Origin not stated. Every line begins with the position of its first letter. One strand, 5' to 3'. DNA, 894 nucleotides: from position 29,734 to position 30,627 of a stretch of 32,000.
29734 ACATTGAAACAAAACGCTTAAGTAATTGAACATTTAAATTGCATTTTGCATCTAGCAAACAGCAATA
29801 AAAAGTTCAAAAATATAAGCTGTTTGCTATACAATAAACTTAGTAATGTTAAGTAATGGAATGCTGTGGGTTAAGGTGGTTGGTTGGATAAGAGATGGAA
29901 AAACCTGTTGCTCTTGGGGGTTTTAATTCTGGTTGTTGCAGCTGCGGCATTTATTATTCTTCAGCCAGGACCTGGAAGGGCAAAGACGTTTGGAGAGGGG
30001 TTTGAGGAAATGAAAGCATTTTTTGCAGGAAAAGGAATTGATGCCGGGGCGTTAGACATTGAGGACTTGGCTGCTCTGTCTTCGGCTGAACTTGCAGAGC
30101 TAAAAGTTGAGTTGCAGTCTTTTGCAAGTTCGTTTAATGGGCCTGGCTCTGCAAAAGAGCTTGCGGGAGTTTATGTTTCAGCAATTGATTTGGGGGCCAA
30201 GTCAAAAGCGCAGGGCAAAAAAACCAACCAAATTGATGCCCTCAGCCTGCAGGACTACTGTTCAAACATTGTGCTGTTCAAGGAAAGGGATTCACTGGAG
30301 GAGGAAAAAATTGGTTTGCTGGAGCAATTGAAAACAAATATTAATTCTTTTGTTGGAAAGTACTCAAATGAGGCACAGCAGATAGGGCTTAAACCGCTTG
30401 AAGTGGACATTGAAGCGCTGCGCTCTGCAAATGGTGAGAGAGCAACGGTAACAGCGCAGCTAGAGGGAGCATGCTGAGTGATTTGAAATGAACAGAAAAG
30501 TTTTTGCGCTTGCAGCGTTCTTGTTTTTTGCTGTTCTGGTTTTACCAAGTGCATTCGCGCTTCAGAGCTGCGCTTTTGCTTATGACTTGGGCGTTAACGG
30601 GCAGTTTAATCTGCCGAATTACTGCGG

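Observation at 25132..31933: Two paralogous cassettes: a small anchored two-Cys protein coupled to a large secreted protein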

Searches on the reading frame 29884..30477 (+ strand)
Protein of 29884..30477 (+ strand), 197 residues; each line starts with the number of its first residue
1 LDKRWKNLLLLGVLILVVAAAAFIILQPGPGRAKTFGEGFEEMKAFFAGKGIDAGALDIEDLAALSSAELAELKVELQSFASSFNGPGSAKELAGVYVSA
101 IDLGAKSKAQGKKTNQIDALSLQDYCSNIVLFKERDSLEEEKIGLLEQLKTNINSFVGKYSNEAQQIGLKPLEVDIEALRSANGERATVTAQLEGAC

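Call 6: search_protein_families(library=pfam, proteins=[window:29884-30477:+], max_evalue=0.1)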
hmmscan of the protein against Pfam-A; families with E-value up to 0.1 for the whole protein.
window:29884-30477:+ (197 aa): 1 family
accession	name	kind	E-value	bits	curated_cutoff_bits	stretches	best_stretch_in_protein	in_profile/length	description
PF20080.4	ALTTAQ_rpt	-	0.055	13.6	26.4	0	56-73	3-20/38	ALTTAQ repeat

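Call 7: search_protein_families(library=ncbifam, proteins=[window:29884-30477:+], max_evalue=0.1)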
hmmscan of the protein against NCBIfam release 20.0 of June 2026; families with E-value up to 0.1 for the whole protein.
window:29884-30477:+ (197 aa): 0 families

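Call 9: find_homologous_proteins(query=window:29884-30474:+, max_evalue=0.01)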
Query seq(197 aa) (197 aa): 1 proteins with E <= 0.01 among 883 candidates.
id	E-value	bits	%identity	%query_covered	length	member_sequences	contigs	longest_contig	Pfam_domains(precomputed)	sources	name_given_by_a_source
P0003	7.9e-117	406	99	100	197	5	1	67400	-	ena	-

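Call 10: find_encoding_contigs(protein=P0003, flank=10000, max_places=6)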
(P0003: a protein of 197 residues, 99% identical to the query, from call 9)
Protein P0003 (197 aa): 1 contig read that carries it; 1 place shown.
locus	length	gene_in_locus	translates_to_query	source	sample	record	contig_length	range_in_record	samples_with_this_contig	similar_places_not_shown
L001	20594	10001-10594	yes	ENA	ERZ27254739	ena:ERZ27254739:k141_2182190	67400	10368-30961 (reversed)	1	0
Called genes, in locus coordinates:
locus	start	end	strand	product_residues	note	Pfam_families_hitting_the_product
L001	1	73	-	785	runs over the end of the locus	PF00482:T2SSF (weak)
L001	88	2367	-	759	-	PF00437:T2SSE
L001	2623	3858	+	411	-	-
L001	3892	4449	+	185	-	PF09721:Exosortase_EpsH (weak)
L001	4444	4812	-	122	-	PF01850:PIN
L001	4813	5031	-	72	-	-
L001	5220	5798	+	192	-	-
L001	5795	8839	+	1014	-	PF01520:Amidase_3, PF18911:PKD_4, PF22352:K319L-like_PKD (weak)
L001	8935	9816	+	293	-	-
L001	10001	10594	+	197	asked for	-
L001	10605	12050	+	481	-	-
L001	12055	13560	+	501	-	-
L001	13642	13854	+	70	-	-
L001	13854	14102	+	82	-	-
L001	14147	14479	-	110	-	PF01329:Pterin_4a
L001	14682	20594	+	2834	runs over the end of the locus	PF02369:Big_1 (faint), PF13620:CarboxypepD_reg (faint), PF17210:SdrD_B (faint)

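Call 21: search_protein_families(library=phrogs, proteins=[window:29884-30477:+, L001:12055-13560:+], max_evalue=0.1)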
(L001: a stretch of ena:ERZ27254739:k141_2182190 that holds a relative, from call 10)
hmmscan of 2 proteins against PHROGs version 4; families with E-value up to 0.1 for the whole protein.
window:29884-30477:+ (197 aa): 0 families

L001:12055-13560:+ (501 aa): 0 families

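Call 25: search_protein_families(library=padloc, proteins=[window:29884-30477:+, L001:12055-13560:+], max_evalue=0.1)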
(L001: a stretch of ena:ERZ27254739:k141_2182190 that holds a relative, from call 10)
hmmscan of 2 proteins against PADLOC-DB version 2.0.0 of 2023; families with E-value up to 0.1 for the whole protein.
window:29884-30477:+ (197 aa): 0 families

L001:12055-13560:+ (501 aa): 0 families

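Call 35: find_homologous_proteins(query=A2, max_evalue=0.001)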
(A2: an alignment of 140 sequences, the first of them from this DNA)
Query A2 (140 sequences) (197 aa, profile of the alignment): 3 proteins with E <= 0.001 among 8000 candidates.
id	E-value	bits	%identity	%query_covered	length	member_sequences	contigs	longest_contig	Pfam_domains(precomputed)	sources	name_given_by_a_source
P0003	9.7e-51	190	99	100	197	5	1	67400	-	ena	-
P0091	8.5e-36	141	21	73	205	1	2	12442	-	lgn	-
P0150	2.2e-23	101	40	13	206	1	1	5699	-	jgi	jgi:hypothetical protein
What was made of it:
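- Tried and rejected: With the 140-sequence profile: only three hits, because candidate selection was swamped (call 35).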

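Call 49: search_protein_families(library=pfam, alignment_id=A2, max_evalue=0.01)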
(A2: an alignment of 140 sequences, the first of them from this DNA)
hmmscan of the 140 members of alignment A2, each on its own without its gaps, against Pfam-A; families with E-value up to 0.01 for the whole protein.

A. member 1, seq(197 aa): 0 families

B. families by the number of members that match (of 140 scanned): 18 families
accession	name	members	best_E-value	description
PF00817.25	IMS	1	0.0005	impB/mucB/samB family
PF06422.18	PDR_CDR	1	0.00057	CDR ABC transporter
PF11987.13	IF-2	1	0.0019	Translation-initiation factor 2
PF19962.4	EAD9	1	0.0021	Effector-associated domain 9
PF22905.2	Hydro_N_hd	1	0.0045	Hydrolase N-terminal helical domain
PF20456.3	DUF6709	1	0.0049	Family of unknown function (DUF6709)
PF08496.15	Peptidase_S49_N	1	0.0051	Peptidase family S49 N-terminal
PF16298.10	DUF4940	1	0.0052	Domain of unknown function (DUF4940)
PF17424.7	DUF5411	1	0.0053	Family of unknown function (DUF5411)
PF00517.22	GP41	1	0.0061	Retroviral envelope protein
PF05667.16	CCDC22_CC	1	0.0064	CCDC22 protein coiled-coil region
PF00888.28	Cullin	1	0.0068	Cullin family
PF07303.18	Occludin_ELL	1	0.0069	Occludin homology domain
PF11346.13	DUF3149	1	0.0073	Protein of unknown function (DUF3149)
PF13786.12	DUF4179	1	0.0075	Domain of unknown function (DUF4179)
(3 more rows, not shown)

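Call 55: search_protein_families(library=pfam, proteins=[L001:12055-13560:+], max_evalue=0.1)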
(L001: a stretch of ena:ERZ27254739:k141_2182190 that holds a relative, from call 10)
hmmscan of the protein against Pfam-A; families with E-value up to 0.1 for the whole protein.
L001:12055-13560:+ (501 aa): 0 families

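Call 58: search_solved_structures(query=A2, max_evalue=10)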
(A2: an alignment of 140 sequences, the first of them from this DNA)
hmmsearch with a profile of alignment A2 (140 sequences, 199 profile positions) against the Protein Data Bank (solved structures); distinct sequences matched with E-value up to 10: 14.
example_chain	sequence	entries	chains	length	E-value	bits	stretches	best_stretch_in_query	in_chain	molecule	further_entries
7sax_C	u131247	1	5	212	0.014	18.2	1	64-160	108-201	GldL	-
5zuv_A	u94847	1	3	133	0.077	15.8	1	32-118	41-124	Spike glycoprotein,Spike glycoprotein,inhibitor EK1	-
1g6u_A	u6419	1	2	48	0.28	14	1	43-81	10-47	DOMAIN SWAPPED DIMER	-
7rkc_A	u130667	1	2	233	0.29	14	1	57-114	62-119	D_3_633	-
9llg_M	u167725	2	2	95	0.66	12.8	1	3-31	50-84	De novo designed negative allosteric GPCR exoframe modulator targeting TM5/6/7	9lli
5nc6_B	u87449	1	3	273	0.72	12.6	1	4-35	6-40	Peptidoglycan N-acetylglucosamine deacetylase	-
4pz1_A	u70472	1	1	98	0.82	12.5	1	132-172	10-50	sHIP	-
8glt_1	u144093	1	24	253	0.85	12.4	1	56-102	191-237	C2-chlorophyll-comp_O32-15_ctermHis, polyalanine model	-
4mer_A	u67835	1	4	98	1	12.2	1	132-172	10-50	streptococcal Histidine-rich glycoprotein Interacting Protein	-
9jmh_A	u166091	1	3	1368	1.8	11.3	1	72-118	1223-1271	Spike glycoprotein,Fibritin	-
9itj_T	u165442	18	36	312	3.1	10.6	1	1-28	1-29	ATP synthase subunit a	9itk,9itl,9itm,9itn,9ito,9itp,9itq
2gus_A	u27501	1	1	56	7.5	9.3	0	129-162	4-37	Major outer membrane lipoprotein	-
9ueb_A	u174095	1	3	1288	7.6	9.3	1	49-118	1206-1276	Spike glycoprotein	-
8sak_A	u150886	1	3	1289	9.3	9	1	49-118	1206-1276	Spike glycoprotein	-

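Call 60: find_related_loci(query=A4, collection=metagenome_contigs, flank=8000)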
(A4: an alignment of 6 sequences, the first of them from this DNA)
Query A4 (197 aa) in metagenome_contigs; peptide patterns used: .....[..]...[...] (x = any residue, [..] = any of these).
116 stretches matched a pattern; 3 encode a relative of the query (tblastn E <= 1e-3); 3 distinct loci.
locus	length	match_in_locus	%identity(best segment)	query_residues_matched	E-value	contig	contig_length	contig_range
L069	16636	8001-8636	23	1-197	9e-9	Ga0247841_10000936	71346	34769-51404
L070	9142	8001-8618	22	1-197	3e-8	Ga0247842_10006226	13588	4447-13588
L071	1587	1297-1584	30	1-120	4e-6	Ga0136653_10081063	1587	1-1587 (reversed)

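Call 64: predict_structure(alignment_id=A2)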
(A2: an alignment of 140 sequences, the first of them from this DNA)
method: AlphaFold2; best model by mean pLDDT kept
length: 197 residues; sequences in the alignment: 140
mean_pLDDT: 95.1   pTM: 0.81
mean pLDDT of the five models: 95.1, 95.0, 94.8, 94.7, 94.5
residues with pLDDT >= 90: 176; 70-90: 17; 50-70: 4; < 50: 0
segments of 3 or more residues with pLDDT < 50: none
pLDDT, mean of each block of 10 residues (from residue 1): 84 94 77 94 97 91 96 97 97 98 97 98 98 98 98 98 97 98 98 98
secondary structure, 60 per line:
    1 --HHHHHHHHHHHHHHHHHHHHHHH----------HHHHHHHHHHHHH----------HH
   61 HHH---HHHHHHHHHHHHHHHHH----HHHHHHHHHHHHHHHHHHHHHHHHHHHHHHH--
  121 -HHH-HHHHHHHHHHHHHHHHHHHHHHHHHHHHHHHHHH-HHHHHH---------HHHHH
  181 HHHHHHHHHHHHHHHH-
elements in order: H3-25 H36-48 H59-63 H67-83 H88-118 H126-159 H161-166 H176-196
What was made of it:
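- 29884..30477 (+): Adaptor B, 197 aa, TTG start. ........, then a TM (aa 3-25), then a helical bundle. Cys126 and C-terminal Cys197. AF2 with the 140-sequence MSA gives pLDDT 95.1, pTM 0.81 (call 64).
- On SlaB-type S-layer anchor: The model is a compact bundle with a 10-aa linker (call 64).
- Closest known: Sulfolobales two-component S-layer SlaA/SlaB. Different: Here the anchor is N-terminal, the linker is about 10 aa and the domain is a compact bundle (call 64).
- Fold: AF2 pLDDT 95.1 (call 64). The linker between the TM and the bundle is only about 10 aa (call 64). The short 10-aa linker keeps the domain at the membrane face (call 64). High-confidence common fold (call 64).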

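Call 67: fold_search(model_id=the predicted structure, library=pdb)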
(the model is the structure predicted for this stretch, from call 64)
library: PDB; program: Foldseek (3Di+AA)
matches with E <= 10: 160; with E <= 0.001: 0
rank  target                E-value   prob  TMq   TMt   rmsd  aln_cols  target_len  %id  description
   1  6qk0_A                6.7e-01  0.20  0.19  0.15  11.3       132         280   11  R2-like ligand-binding oxidase E69D mutant with anaerobically reconstituted Mn/Fe cofactor (released 2020-02-19)
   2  4xb9                  7.4e-01  0.21  0.20  0.15  11.2       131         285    9  R2-like ligand-binding oxidase with aerobically reconstituted diiron cofactor (released 2015-09-09)
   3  4hr0                  9.5e-01  0.16  0.20  0.15  11.2       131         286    9  R2-like ligand-binding oxidase with aerobically reconstituted metal cofactor (released 2013-10-16)
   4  1s35                  1.1e+00  0.15  0.24  0.23  19.1       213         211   11  Crystal Structure of Repeats 8 and 9 of Human Erythroid Spectrin (released 2004-04-20)
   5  6ygd_B                1.3e+00  0.33  0.28  0.09  16.7       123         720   11  Crystal structure of the NatC complex bound to Gag peptide and CoA (released 2020-10-28)
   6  5ijp                  1.4e+00  0.21  0.30  0.33  15.2       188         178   11  Crystal structure of the SPX domain of Chaetomium thermophilum Vtc4 in complex with inositol hexakisphosphate (InsP6). (released 2016-04-27)
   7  4hr5                  1.5e+00  0.14  0.19  0.15  10.9       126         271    9  R2-like ligand-binding oxidase without metal cofactor (released 2013-10-16)
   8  6qk1                  1.7e+00  0.13  0.19  0.14  11.0       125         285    9  R2-like ligand-binding oxidase Y175F mutant with aerobically reconstituted Mn/Fe cofactor (released 2020-02-19)
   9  5a6j_D                1.7e+00  0.10  0.22  0.10  10.1       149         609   14  GH20C, Beta-hexosaminidase from Streptococcus pneumoniae (released 2015-09-23)
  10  9k83_A                1.7e+00  0.15  0.26  0.25  19.2       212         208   11  Cryo-EM structure of designed zinc-induced filament Fiber-n6-Zn1-HEHE-43 (released 2025-10-29)
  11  7urh_A                2.0e+00  0.16  0.25  0.29  20.6       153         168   14  Crystal structure of Ferritin 2 from Caenorhabditis elegans, FTN-2 (released 2023-04-26)
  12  6fnd_B                2.0e+00  0.09  0.19  0.10  16.7       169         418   12  Crystal structure of Toxoplasma gondii AKMT (released 2018-11-14)
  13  6ygc_B                2.1e+00  0.08  0.19  0.06  20.5       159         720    9  Crystal structure of the NatC complex bound to Arl3 peptide and CoA (released 2020-10-28)
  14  9div_E                2.2e+00  0.15  0.25  0.33  15.0       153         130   14  The crystal structure of de novo designed ChuA binding protein C8 (released 2025-05-21)
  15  6fnd_A                2.5e+00  0.08  0.19  0.10  16.8       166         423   12  Crystal structure of Toxoplasma gondii AKMT (released 2018-11-14)
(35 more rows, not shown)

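Call 69: fold_search(model_id=the predicted structure, library=viral)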
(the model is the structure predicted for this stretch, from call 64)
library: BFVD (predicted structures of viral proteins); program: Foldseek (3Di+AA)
matches with E <= 10: 213; with E <= 0.001: 0
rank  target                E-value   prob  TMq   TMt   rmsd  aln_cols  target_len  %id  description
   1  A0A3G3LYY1            9.2e-01  0.23  0.26  0.32  15.8       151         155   13  Uncharacterized protein [Brevibacterium phage Cantare]
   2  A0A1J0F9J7            1.1e+00  0.15  0.24  0.17  15.8       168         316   10  (no name in the UniProt tables at hand)
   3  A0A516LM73            1.1e+00  0.13  0.23  0.09  19.6       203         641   16  (no name in the UniProt tables at hand)
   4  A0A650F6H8            1.2e+00  0.12  0.23  0.11  21.0       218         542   16  (no name in the UniProt tables at hand)
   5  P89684                1.2e+00  0.12  0.20  0.07  18.3       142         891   13  Genome polyprotein 2 [Barley mild mosaic virus (strain Na1)]
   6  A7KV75                1.4e+00  0.08  0.18  0.10  14.4       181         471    8  (no name in the UniProt tables at hand)
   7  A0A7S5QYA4            1.6e+00  0.38  0.36  0.29  17.9       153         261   17  (no name in the UniProt tables at hand)
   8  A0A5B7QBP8            1.6e+00  0.20  0.32  0.11  15.3       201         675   11  (no name in the UniProt tables at hand)
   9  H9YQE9                1.7e+00  0.11  0.25  0.09  22.2       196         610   18  (no name in the UniProt tables at hand)
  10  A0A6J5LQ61            1.7e+00  0.06  0.15  0.15  20.4       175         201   14  Uncharacterized protein [uncultured Caudovirales phage]
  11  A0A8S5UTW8            2.0e+00  0.28  0.28  0.12  12.1       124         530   13  Tail tape measure [Myoviridae sp. ctvxP16]
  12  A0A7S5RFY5            2.0e+00  0.16  0.28  0.14  22.8       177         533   14  (no name in the UniProt tables at hand)
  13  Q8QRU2                2.1e+00  0.16  0.30  0.22  13.0       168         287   15  Membrane protein US17 [Panine betaherpesvirus 2]
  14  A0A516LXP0            2.2e+00  0.06  0.18  0.07  19.6       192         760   12  (no name in the UniProt tables at hand)
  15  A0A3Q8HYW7            2.3e+00  0.51  0.24  0.59   6.8        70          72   16  (no name in the UniProt tables at hand)
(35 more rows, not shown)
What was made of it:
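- Tried and rejected: Foldseek against PDB and BFVD (calls 67, 69).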

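Call 94: find_related_loci(query=window:29884-30474:+, collection=viral_contigs, flank=5000)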
Query seq(197 aa) (197 aa) in viral_contigs; peptide patterns used: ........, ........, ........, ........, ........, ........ (x = any residue, [..] = any of these).
35 stretches matched a pattern, but none encodes a relative of the query by tblastn (E <= 1e-3).
